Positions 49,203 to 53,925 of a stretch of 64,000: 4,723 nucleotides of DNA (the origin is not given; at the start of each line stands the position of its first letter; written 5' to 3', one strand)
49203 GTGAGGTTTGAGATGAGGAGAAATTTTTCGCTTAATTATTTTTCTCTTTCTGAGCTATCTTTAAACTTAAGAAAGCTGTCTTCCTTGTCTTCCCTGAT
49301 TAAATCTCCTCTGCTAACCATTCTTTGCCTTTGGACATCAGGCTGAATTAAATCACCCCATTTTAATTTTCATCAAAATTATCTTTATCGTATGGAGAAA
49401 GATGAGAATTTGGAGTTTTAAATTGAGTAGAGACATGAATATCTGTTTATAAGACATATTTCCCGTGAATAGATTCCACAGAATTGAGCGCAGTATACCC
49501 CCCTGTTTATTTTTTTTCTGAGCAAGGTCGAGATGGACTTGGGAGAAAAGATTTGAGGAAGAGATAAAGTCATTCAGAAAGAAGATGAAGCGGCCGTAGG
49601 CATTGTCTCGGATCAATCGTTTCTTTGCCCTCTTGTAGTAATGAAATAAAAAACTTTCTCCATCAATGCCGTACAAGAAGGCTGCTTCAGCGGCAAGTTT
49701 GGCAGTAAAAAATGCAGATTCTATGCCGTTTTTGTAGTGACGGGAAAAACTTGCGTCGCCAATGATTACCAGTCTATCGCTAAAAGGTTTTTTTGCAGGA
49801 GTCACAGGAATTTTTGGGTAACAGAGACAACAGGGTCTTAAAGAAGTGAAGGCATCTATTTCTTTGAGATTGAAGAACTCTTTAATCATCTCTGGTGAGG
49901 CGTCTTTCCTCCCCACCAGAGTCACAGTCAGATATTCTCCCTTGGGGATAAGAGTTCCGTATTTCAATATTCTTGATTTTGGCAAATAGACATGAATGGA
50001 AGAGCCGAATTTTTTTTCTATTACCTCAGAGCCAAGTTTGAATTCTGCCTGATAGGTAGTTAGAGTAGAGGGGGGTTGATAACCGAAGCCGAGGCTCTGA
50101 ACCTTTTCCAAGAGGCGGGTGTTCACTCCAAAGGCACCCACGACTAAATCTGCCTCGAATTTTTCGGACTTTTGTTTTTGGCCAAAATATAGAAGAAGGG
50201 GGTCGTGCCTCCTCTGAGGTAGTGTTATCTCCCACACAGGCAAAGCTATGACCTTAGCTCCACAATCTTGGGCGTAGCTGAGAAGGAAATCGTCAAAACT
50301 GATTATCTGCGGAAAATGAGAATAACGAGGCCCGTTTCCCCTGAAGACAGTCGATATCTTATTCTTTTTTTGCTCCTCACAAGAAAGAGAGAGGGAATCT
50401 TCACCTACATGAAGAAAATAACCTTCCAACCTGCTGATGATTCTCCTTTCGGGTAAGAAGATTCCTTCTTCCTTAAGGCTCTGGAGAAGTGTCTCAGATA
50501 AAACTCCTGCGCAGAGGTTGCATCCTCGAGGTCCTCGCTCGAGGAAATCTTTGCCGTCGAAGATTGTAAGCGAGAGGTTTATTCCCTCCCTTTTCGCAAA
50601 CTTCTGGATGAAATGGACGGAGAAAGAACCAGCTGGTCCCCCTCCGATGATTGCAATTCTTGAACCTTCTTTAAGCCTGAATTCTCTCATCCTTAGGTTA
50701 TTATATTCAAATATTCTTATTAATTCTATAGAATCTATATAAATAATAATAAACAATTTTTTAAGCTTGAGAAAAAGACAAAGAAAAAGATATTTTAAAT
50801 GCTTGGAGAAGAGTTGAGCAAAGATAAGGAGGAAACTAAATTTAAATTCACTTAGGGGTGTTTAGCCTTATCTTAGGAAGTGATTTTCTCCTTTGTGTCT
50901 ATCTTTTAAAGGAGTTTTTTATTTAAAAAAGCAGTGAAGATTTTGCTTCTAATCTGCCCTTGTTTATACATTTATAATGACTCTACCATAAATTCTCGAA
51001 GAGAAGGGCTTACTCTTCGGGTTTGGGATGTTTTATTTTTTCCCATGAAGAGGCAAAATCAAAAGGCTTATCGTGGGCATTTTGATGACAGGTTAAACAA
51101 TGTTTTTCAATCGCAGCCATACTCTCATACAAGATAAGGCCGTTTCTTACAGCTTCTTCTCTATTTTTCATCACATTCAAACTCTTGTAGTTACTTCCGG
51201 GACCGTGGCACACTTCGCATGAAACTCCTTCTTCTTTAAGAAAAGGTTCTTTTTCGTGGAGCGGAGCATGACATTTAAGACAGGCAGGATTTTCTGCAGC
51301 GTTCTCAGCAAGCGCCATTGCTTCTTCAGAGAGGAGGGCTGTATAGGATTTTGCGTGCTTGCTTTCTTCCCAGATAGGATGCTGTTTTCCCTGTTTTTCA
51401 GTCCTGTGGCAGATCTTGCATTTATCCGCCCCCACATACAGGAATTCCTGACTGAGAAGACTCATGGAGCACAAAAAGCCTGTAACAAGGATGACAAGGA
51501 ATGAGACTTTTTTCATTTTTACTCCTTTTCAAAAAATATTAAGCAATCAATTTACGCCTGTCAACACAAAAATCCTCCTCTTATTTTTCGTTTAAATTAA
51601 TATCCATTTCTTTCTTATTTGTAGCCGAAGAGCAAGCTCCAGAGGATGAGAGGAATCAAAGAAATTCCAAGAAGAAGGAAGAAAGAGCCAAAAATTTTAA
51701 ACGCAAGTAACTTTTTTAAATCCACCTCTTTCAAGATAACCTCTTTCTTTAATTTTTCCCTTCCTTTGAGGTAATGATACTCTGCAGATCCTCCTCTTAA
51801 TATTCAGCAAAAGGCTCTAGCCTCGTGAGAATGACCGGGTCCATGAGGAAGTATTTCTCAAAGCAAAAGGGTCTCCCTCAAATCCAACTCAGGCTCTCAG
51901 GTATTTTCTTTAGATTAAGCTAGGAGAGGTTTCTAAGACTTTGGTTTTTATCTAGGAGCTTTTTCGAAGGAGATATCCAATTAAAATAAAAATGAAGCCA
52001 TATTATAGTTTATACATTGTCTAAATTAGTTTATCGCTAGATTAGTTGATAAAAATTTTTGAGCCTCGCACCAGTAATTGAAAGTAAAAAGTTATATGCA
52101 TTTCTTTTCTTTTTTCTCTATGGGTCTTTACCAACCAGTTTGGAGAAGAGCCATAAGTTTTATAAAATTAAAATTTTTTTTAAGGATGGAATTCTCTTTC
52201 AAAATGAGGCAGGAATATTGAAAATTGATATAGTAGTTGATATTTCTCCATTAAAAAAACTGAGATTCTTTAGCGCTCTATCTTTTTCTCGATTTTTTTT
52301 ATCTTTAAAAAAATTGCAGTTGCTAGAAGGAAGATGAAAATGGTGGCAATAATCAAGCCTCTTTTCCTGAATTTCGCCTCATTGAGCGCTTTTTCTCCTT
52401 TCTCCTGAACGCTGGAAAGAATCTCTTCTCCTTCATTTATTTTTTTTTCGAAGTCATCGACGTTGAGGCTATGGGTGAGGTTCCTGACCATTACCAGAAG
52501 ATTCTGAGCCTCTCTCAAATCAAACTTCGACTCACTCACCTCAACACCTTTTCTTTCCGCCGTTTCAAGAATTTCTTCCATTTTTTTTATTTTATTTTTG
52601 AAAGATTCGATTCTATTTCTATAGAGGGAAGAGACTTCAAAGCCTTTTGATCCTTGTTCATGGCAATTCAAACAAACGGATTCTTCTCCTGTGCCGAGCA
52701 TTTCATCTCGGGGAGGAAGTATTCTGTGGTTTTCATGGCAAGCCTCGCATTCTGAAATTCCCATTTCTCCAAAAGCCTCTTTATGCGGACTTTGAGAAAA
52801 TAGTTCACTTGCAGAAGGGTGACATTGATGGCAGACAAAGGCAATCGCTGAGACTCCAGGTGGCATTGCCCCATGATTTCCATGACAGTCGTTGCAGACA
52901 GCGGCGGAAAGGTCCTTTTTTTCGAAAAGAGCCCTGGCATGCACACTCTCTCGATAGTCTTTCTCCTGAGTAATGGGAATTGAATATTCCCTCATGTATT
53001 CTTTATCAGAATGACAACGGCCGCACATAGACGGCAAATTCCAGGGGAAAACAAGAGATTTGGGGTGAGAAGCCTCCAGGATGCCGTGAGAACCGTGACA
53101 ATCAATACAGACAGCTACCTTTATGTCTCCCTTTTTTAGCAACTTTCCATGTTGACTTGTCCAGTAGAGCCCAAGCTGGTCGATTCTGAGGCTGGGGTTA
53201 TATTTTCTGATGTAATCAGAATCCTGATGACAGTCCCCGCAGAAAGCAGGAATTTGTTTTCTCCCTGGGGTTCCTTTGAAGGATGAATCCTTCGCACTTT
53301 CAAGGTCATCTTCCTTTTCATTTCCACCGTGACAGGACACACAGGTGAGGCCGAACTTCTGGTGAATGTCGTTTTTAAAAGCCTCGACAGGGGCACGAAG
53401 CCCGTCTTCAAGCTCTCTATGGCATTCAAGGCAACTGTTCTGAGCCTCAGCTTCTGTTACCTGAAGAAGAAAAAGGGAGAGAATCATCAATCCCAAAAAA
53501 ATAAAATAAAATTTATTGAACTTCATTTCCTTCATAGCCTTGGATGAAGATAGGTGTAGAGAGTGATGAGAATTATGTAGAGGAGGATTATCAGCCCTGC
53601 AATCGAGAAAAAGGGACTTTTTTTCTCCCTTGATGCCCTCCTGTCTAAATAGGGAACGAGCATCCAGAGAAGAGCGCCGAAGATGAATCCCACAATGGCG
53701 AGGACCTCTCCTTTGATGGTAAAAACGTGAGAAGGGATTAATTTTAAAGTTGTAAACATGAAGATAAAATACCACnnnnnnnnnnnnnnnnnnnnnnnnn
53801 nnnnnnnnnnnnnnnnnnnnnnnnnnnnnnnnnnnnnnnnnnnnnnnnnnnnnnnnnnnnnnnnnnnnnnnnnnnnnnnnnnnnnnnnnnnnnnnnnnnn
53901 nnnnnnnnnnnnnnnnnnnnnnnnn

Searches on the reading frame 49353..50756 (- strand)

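Call 7: search_protein_families(library=ncbifam, proteins=[window:49353-50756:-], max_evalue=0.01)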
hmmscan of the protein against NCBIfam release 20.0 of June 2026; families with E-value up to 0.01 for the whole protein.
window:49353-50756:- (467 aa): 4 families
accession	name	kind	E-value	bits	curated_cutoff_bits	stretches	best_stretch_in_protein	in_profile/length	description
TIGR02032.1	GG-red-SF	subfamily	2.5e-14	53.7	158.8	1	36-359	5-297/297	geranylgeranyl reductase family protein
TIGR02023.1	BchP-ChlP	subfamily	1.3e-09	37.5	343.3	1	153-376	93-316/388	geranylgeranyl diphosphate reductase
TIGR02028.1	ChlP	equivalog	9e-07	28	505.3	1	154-278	95-220/398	geranylgeranyl reductase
NF033113.0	halo_ClmS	equivalog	0.0083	14.7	900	0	153-220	108-174/570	chloramphenicol-biosynthetic FADH2-dependent halogenase CmlS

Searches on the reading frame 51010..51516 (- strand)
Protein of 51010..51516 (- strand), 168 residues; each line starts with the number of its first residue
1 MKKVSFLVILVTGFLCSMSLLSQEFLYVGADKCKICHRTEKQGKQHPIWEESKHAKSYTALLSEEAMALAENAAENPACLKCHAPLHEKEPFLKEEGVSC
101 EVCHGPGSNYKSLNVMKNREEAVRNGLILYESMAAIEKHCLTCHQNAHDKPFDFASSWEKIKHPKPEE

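Call 6: search_protein_families(library=pfam, proteins=[window:51010-51516:-], max_evalue=0.01)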
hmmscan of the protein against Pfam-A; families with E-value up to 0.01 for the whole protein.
window:51010-51516:- (168 aa): 5 families
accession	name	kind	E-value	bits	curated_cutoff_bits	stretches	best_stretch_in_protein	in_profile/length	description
PF13435.11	Cytochrome_C554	-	2.3e-12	48.1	20.8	1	32-105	1-84/84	Cytochrome c554 and c-prime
PF22113.1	Mtrc-MtrF_II-IV_dom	-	8.8e-05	22.5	30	1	30-111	81-170/176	Outer membrane cytochrome MtrC/MtrF-like, domains II/IV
PF14522.11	Cytochrome_C7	-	0.00045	20.4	24.8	0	75-145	12-67/67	Cytochrome c7 and related cytochrome c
PF14537.11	Cytochrom_c3_2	-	0.00098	20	25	0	94-149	3-38/79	Cytochrome c3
PF09699.15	Paired_CXXCH_1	-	0.0028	17.8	20.6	0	77-105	7-37/41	Doubled CXXCH motif (Paired_CXXCH_1)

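Call 7: search_protein_families(library=ncbifam, proteins=[window:51010-51516:-], max_evalue=0.01)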
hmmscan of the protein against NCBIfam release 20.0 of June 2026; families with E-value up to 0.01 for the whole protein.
window:51010-51516:- (168 aa): 4 families
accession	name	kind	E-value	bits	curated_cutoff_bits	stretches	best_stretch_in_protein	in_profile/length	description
NF041198.1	UshA_like_PCGU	equivalog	9.8e-15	54.1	275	1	23-154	401-518/519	UshA-like (seleno)protein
NF043010.1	Cyt554_Nsmonas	equivalog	4e-07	29.6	400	1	8-153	10-170/238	cytochrome c-550 CycA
TIGR03508.1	decahem_SO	subfamily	6.4e-06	25.8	192.2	1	96-150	33-83/258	DmsE family decaheme c-type cytochrome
NF033196.2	c_type_nonphoto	exception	0.002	18.2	70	0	131-160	21-51/98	c-type cytochrome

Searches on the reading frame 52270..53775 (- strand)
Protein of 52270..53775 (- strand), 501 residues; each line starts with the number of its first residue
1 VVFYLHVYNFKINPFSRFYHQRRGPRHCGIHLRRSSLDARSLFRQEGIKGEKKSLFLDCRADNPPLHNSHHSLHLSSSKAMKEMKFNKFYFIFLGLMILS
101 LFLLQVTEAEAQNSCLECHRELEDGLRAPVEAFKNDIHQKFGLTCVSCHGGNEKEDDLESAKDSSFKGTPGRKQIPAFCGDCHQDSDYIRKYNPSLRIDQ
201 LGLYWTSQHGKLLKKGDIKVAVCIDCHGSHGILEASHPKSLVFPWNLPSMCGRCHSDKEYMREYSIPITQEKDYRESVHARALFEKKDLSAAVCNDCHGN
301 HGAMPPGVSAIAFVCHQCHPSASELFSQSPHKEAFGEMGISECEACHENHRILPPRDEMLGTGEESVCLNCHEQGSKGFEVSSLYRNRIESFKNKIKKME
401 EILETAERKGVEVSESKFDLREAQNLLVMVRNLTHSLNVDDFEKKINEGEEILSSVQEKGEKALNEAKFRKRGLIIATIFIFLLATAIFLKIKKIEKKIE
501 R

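Call 6: search_protein_families(library=pfam, proteins=[window:52270-53775:-], max_evalue=0.01)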
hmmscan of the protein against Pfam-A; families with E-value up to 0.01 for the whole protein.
window:52270-53775:- (501 aa): 7 families
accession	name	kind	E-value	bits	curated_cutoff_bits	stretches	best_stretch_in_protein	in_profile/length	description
PF09699.15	Paired_CXXCH_1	-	3.1e-15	56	20.6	2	342-374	8-38/41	Doubled CXXCH motif (Paired_CXXCH_1)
PF14537.11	Cytochrom_c3_2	-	2.6e-14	53.9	25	3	137-256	1-79/79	Cytochrome c3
PF14522.11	Cytochrome_C7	-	1.2e-11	44.7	24.8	1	132-188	2-53/67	Cytochrome c7 and related cytochrome c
PF22113.1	Mtrc-MtrF_II-IV_dom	-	1.6e-07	31.4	30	0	112-167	6-53/176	Outer membrane cytochrome MtrC/MtrF-like, domains II/IV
PF02085.21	Cytochrom_CIII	-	4.7e-05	24.1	22.9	0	108-183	42-101/101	Class III cytochrome C family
PF02335.20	Cytochrom_C552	-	0.00075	19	24.1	0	111-137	274-300/438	Cytochrome c552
PF22678.1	Cytochrom_c_NrfB-like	-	0.0043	17.9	27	1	107-163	28-79/89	Cytochrome c-type protein NrfB-like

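Call 7: search_protein_families(library=ncbifam, proteins=[window:52270-53775:-], max_evalue=0.01)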
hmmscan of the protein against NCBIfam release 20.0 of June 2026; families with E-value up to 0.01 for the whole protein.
window:52270-53775:- (501 aa): 8 families
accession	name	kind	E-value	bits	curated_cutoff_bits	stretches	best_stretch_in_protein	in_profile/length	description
TIGR03508.1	decahem_SO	subfamily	1.1e-13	51.2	192.2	2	112-348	2-249/258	DmsE family decaheme c-type cytochrome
TIGR01905.1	paired_CXXCH_1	subfamily_domain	6.7e-06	25.9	25.2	1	342-375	8-39/41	doubled CXXCH domain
TIGR03153.1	cytochr_NrfH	equivalog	1.4e-05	25.1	134.2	0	107-149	97-133/138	cytochrome c nitrite reductase small subunit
NF040943.1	cytoc3_ExtM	equivalog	4.9e-05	21.8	800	1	98-184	4-80/599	selenite/tellurite reduction operon c-type cytochrome ExtM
NF008659.0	PRK11659.1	equivalog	0.00015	21.5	184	1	108-188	105-172/188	cytochrome c nitrite reductase pentaheme subunit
NF040967.1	cytc_ExtN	equivalog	0.00058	18.8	200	0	97-231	6-122/415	selenite/tellurite reduction operon c-type cytochrome ExtN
NF040968.1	FeS_ExtO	equivalog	0.00096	18.1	200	0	97-231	6-122/416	selenite/tellurite reduction operon b-type cytochrome iron-sulfur cluster-binding subunit ExtO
TIGR03152.1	cyto_c552_HCOOH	exception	0.0016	17.3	692.5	0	131-187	233-287/441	ammonia-forming nitrite reductase cytochrome c552 subunit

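Call 58: search_solved_structures(query=window:52270-53520:-, max_evalue=0.01)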
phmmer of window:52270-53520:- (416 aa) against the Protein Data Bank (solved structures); distinct sequences matched with E-value up to 0.01: 4.
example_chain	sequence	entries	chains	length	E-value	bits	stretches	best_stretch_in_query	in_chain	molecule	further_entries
2ozy_A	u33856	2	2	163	0.00011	24.6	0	26-80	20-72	Cytochrome c-type protein nrfB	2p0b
3pmq_A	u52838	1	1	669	0.0025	20.1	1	181-289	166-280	Decaheme cytochrome c MtrF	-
6i5b_A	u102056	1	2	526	0.0027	19.9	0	24-177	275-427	Uncharacterized protein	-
4zry_B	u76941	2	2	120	0.008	18.4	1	313-387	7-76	Keratin, type II cytoskeletal 1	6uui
